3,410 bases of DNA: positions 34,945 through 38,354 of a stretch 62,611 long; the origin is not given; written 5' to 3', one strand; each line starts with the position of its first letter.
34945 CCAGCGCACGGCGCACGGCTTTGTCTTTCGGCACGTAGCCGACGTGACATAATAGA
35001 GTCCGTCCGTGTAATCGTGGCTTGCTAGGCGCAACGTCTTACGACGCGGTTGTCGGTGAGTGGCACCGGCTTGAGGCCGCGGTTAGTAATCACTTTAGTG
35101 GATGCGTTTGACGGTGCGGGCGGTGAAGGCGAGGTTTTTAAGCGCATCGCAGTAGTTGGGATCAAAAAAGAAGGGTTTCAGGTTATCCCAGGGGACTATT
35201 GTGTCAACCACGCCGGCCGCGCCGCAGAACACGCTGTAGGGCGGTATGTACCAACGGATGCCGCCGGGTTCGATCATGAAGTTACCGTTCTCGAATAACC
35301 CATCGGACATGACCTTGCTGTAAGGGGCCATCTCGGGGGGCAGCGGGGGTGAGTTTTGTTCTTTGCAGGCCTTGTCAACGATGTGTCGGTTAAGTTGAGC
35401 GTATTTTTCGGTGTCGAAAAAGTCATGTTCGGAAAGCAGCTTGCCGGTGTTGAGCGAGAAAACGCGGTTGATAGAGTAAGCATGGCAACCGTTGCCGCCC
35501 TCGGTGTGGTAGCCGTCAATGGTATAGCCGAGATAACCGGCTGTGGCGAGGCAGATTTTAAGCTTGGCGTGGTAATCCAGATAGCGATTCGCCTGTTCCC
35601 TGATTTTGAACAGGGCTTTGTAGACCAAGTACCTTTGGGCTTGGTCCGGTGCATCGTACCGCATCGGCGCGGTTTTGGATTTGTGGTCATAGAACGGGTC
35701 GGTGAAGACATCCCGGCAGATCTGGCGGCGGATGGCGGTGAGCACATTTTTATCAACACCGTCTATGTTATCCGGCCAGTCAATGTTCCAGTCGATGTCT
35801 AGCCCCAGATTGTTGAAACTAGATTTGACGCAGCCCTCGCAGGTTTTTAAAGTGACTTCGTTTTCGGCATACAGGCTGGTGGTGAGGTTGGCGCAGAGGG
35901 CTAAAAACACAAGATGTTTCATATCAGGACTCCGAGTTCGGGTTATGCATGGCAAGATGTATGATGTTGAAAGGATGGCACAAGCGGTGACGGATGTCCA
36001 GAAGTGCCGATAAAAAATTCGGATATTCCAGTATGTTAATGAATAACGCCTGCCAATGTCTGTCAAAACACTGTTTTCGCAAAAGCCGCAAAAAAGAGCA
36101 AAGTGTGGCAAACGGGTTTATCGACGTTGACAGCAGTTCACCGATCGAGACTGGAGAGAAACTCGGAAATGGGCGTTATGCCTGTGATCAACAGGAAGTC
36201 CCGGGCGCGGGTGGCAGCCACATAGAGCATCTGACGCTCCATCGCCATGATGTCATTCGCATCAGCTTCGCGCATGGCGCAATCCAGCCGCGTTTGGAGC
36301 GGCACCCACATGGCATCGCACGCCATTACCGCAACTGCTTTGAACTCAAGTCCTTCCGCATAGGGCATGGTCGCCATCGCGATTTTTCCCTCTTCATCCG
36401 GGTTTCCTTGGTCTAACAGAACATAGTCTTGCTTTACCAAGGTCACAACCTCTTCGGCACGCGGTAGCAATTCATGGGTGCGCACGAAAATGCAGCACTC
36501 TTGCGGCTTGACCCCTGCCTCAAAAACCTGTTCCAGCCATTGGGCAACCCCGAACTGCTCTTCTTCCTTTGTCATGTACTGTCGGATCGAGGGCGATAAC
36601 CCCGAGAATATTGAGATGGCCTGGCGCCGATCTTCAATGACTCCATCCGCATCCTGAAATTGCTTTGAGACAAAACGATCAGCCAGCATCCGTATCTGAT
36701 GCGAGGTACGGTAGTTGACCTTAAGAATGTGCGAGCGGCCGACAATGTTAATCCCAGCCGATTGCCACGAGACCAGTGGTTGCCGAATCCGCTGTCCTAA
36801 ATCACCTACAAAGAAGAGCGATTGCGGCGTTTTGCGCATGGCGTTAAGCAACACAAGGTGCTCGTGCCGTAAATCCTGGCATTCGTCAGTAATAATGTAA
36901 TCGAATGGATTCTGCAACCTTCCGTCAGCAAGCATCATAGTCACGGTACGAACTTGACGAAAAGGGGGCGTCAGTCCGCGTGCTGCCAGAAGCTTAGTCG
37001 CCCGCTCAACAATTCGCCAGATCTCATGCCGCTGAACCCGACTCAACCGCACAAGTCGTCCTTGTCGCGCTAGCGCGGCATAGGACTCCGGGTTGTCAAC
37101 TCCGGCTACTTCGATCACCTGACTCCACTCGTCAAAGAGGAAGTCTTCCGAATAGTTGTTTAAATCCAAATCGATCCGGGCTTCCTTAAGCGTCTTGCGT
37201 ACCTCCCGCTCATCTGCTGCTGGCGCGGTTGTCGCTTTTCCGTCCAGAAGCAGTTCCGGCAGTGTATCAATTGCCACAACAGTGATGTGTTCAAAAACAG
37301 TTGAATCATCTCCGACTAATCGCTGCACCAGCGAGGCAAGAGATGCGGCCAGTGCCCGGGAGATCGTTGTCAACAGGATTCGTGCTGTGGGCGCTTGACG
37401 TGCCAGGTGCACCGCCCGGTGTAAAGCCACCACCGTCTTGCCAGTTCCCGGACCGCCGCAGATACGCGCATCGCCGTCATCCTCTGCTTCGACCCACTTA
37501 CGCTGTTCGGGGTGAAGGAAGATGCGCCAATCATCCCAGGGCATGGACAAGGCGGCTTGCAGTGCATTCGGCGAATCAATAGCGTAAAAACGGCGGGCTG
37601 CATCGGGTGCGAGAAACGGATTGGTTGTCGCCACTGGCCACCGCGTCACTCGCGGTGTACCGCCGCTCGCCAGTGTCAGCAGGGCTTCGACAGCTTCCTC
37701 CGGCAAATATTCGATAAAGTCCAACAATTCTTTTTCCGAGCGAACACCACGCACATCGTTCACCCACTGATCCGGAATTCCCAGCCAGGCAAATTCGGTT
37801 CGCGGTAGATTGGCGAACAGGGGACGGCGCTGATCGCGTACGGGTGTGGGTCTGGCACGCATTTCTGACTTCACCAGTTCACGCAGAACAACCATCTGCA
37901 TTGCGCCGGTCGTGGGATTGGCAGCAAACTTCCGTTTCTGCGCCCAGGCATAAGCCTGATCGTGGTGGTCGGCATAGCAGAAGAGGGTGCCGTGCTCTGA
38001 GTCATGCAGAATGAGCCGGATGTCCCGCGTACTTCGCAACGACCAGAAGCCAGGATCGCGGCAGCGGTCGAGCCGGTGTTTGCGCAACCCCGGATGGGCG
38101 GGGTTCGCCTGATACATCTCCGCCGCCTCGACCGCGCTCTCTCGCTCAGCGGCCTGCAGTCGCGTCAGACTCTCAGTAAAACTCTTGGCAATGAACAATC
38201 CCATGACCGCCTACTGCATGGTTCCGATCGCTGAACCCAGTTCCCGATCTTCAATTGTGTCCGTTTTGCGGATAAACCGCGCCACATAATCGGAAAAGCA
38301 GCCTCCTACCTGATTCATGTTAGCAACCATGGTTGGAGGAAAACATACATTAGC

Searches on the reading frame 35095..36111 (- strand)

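Call 37: search_protein_families(library=pfam, proteins=[window:35095-36111:-], max_evalue=0.001)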
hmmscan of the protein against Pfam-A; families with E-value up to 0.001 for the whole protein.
window:35095-36111:- (338 aa): 1 family
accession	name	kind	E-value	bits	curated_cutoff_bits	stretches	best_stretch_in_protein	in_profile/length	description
PF11738.13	DUF3298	-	2.8e-07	31.8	24.1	1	230-309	2-84/84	Protein of unknown function (DUF3298)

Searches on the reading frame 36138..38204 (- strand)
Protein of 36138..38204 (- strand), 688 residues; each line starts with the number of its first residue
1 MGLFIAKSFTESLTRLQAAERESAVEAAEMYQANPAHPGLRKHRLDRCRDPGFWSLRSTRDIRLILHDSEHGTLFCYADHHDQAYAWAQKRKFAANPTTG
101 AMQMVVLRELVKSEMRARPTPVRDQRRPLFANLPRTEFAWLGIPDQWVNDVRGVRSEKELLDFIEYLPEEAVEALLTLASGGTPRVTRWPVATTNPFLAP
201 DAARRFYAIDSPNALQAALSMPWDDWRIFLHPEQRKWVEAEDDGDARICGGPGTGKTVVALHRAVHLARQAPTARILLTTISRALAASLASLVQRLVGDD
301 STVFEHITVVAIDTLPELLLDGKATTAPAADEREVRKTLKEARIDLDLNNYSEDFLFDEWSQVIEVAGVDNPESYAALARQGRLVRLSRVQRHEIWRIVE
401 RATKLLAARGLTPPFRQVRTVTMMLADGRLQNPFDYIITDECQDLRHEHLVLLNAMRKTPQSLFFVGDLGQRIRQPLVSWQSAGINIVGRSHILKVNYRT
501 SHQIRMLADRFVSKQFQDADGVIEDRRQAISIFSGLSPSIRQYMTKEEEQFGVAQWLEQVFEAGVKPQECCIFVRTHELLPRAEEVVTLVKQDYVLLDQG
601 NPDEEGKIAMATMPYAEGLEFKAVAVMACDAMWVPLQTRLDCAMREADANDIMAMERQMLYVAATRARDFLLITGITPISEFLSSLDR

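Call 4: search_protein_families(library=pfam, proteins=[window:36138-38204:-], max_evalue=1)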
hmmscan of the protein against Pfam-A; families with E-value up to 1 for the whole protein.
window:36138-38204:- (688 aa): 13 families
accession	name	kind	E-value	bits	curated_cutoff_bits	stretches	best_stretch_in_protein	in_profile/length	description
PF00580.27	UvrD-helicase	-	8.5e-14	52.3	23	1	230-473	1-252/271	UvrD/REP helicase N-terminal domain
PF13361.12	UvrD_C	-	1.7e-12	47.9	25.6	2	604-674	284-346/350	UvrD-like helicase C-terminal domain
PF13245.12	AAA_19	-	1e-09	39.1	25.1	1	246-473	14-130/134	AAA domain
PF09848.15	SLFN-g3_helicase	-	0.001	18.9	24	1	248-272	6-32/354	Schlafen group 3, DNA/RNA helicase domain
PF13538.12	UvrD_C_2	-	0.0023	18.2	27.4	1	649-671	27-49/52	UvrD-like helicase C-terminal domain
PF02562.22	PhoH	-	0.0034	17.3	27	1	233-280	8-56/205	PhoH-like protein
PF13086.12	AAA_11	-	0.017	15.3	27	1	245-295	17-74/257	AAA domain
PF13481.12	AAA_25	-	0.021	14.9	27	1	246-273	36-63/195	AAA domain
PF24883.2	NPHP3_N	-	0.031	14.9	24.8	1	228-275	6-54/164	Nephrocystin 3, N-terminal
PF00270.35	DEAD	-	0.039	14.1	26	1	238-297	8-69/167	DEAD/DEAH box helicase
PF13604.12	AAA_30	-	0.046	13.9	27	0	230-290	2-63/191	AAA domain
PF01443.25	Viral_helicase1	-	0.089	13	21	0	649-673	202-226/228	Viral superfamily 1 RNA helicase core domain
PF04851.21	ResIII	-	0.12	12.7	22.5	0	252-294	32-74/164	Type III restriction enzyme, res subunit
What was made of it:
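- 36138..38204 (-): UvrD-like SF1A helicase (688 aa) with an unassigned 225-residue N-terminal region. It is the last gene of the operon and is conserved only in the closest relatives. Pfam UvrD-helicase 8.5e-14 and UvrD_C 1.7e-12 (call 4).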

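Call 5: search_protein_families(library=padloc, proteins=[window:36138-38204:-], max_evalue=1)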
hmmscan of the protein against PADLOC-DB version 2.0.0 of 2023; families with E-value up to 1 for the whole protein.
window:36138-38204:- (688 aa): 41 families (the best 25 are shown)
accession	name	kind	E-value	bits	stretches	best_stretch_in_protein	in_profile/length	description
PDLC01087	C3a187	-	3.7e-19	66.9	2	434-686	320-553/559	NERD+UvrD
PDLC03802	RTasHel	-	1.6e-12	45.1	2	429-578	188-325/675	DRT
PDLC00129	GajB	-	1.5e-11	41.6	1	430-582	223-363/594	UrvD helicase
PDLC00117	GajB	-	2.4e-11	40.8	2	603-672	510-571/604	UrvD helicase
PDLC00114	GajB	-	9.6e-11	38.9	3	429-586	211-370/635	UrvD helicase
PDLC00132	GajB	-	3.4e-10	37.2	3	432-531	213-318/625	UrvD helicase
PDLC00104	GajB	-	7.7e-10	36.1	2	241-286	13-60/574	UrvD helicase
PDLC00127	GajB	-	1.1e-08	32.1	2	429-575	197-345/594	UrvD helicase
PDLC00112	GajB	-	7.2e-08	29.5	3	607-673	494-555/581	UrvD helicase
PDLC00103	GajB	-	7.4e-08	29.8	1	429-577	207-356/612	UrvD helicase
PDLC00134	GajB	-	2.9e-07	27.9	1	430-578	209-359/431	UrvD helicase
PDLC00109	GajB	-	3.1e-07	27.2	1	429-507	171-251/647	UrvD helicase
PDLC00130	GajB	-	4.4e-07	26.5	2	607-674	508-567/589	UrvD helicase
PDLC00107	GajB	-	7.7e-07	26.1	1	431-475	213-257/587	UrvD helicase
PDLC00138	GajB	-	7.9e-07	26.1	1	432-580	219-366/581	UrvD helicase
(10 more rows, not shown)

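Call 38: search_protein_families(library=ncbifam, proteins=[window:36138-38204:-], max_evalue=0.1)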
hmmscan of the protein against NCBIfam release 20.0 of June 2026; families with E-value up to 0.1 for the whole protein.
window:36138-38204:- (688 aa): 14 families
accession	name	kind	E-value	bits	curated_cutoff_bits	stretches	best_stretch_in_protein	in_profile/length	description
NF041254.1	motor_HelR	exception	2.6e-14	52.4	750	2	233-272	191-230/706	RNA polymerase recycling motor ATPase HelR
TIGR01073.1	pcrA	equivalog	1.4e-13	50.2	911.2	2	230-577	5-354/725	DNA helicase PcrA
NF008276.0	PRK11054.1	equivalog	2.8e-11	42.6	543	1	421-514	418-518/684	DNA helicase IV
NF041258.1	motor_HelR_2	exception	8.4e-10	37.5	1100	2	230-267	171-208/713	RNA polymerase recycling motor ATPase HelR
NF041465.1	HelD_MYCSM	equivalog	9.3e-09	33.9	1051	2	231-267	177-213/719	RNA polymerase recycling motor HelD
NF053713.1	helicas_STM2767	equivalog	1.4e-07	30.3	550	2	430-508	314-384/665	STM2767 family DEAD/DEAH box helicase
TIGR01074.1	rep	equivalog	3.7e-07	28.8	951.45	1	596-674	539-610/668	DNA helicase Rep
NF008743.0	PRK11773.1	equivalog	5.8e-07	28.2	965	1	604-674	550-613/720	DNA helicase II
TIGR01075.1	uvrD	equivalog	3e-05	22.5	1144.45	1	605-674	546-608/715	DNA helicase II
TIGR01448.2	helicase_RecD2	equivalog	0.0019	16.4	500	0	227-260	314-348/713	SF1B family DNA helicase RecD2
TIGR01447.1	recD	equivalog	0.0036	15.9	310.15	1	248-279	168-202/597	exodeoxyribonuclease V subunit alpha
TIGR02784.1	addA_alphas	equivalog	0.0074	14.6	860.75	1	654-677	848-871/1138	double-strand break repair helicase AddA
TIGR02785.1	addA_Gpos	equivalog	0.031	12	707.65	0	430-473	385-431/1234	helicase-exonuclease AddAB subunit AddA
NF008172.0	PRK10919.1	equivalog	0.071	11.3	1168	0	596-674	539-610/673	DNA helicase Rep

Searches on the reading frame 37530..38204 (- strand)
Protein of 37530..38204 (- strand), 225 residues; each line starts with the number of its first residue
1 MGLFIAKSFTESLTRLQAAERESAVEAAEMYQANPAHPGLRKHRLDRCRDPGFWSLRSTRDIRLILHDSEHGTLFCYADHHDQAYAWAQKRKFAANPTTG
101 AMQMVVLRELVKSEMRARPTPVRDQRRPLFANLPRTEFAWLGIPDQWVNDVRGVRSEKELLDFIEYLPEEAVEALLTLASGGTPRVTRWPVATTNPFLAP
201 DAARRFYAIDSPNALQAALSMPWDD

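Call 85: search_solved_structures(query=window:37530-38204:-, max_evalue=10, show_alignments=2)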
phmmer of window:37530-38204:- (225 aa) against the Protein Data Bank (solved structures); distinct sequences matched with E-value up to 10: 0.

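Call 86: search_protein_families(library=pfam, proteins=[window:37530-38204:-], max_evalue=10)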
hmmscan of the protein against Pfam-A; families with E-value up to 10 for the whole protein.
window:37530-38204:- (225 aa): 0 families
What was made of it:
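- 36138..38204 (-): The N-terminus has no Pfam or PDB sequence hit (calls 85, 86).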
